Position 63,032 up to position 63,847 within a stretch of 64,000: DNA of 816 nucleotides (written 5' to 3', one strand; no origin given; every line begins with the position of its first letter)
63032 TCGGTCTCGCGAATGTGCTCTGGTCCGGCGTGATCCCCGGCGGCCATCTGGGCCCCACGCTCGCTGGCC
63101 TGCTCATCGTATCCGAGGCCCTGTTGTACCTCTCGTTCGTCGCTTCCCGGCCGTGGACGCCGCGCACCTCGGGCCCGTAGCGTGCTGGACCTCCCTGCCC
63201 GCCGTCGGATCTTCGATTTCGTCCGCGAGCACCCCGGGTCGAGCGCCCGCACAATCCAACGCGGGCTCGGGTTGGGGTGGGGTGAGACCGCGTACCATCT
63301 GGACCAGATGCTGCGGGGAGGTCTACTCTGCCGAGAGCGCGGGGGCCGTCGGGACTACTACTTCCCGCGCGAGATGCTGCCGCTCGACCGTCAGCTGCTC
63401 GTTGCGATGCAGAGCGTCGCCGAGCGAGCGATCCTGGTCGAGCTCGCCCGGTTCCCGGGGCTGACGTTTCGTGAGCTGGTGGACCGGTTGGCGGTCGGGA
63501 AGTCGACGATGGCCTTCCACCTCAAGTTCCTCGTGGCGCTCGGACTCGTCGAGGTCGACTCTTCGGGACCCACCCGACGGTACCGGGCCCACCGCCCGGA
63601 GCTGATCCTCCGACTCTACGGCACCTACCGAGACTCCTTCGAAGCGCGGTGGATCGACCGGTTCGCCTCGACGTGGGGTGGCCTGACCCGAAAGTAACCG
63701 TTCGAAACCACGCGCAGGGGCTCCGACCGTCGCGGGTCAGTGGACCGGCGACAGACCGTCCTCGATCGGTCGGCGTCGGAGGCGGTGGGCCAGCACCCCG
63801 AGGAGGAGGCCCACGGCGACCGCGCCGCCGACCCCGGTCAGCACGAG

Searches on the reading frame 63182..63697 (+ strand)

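Call 9: search_protein_families(library=pfam, proteins=[window:63182-63697:+], max_evalue=0.01)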
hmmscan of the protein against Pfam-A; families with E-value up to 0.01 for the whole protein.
window:63182-63697:+ (171 aa): 10 families
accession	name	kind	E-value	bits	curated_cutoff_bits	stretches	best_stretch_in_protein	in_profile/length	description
PF24266.1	HTH_HVO_0163_N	-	7.3e-17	61.6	31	2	6-73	3-70/70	HVO_0163, N-terminal HTH domain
PF12840.13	HTH_20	-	1.9e-12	47.4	27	2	2-49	2-48/51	Helix-turn-helix domain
PF12802.13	MarR_2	-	2.4e-11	44.1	27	1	80-133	6-60/61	MarR family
PF13412.12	HTH_24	-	2.1e-09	37.2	21.9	1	81-124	5-48/48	Winged helix-turn-helix DNA-binding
PF01022.26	HTH_5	-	2.3e-06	27.8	22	1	83-124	6-46/47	Bacterial regulatory protein, arsR family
PF09339.16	HTH_IclR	-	1.1e-05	25.6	22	1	92-126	17-51/52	IclR helix-turn-helix domain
PF01047.28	MarR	-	0.00033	20.9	24.6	0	83-124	7-48/59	MarR family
PF01978.25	TrmB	-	0.00081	19.6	25.6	1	81-140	10-68/68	Sugar-specific transcriptional regulator TrmB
PF13463.12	HTH_27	-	0.0026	18.4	22.2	0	81-137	5-62/68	Winged helix DNA-binding domain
PF08100.18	Dimerisation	-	0.0093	16.2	25.6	0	92-136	40-83/93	O-methyltransferase dimerisation domain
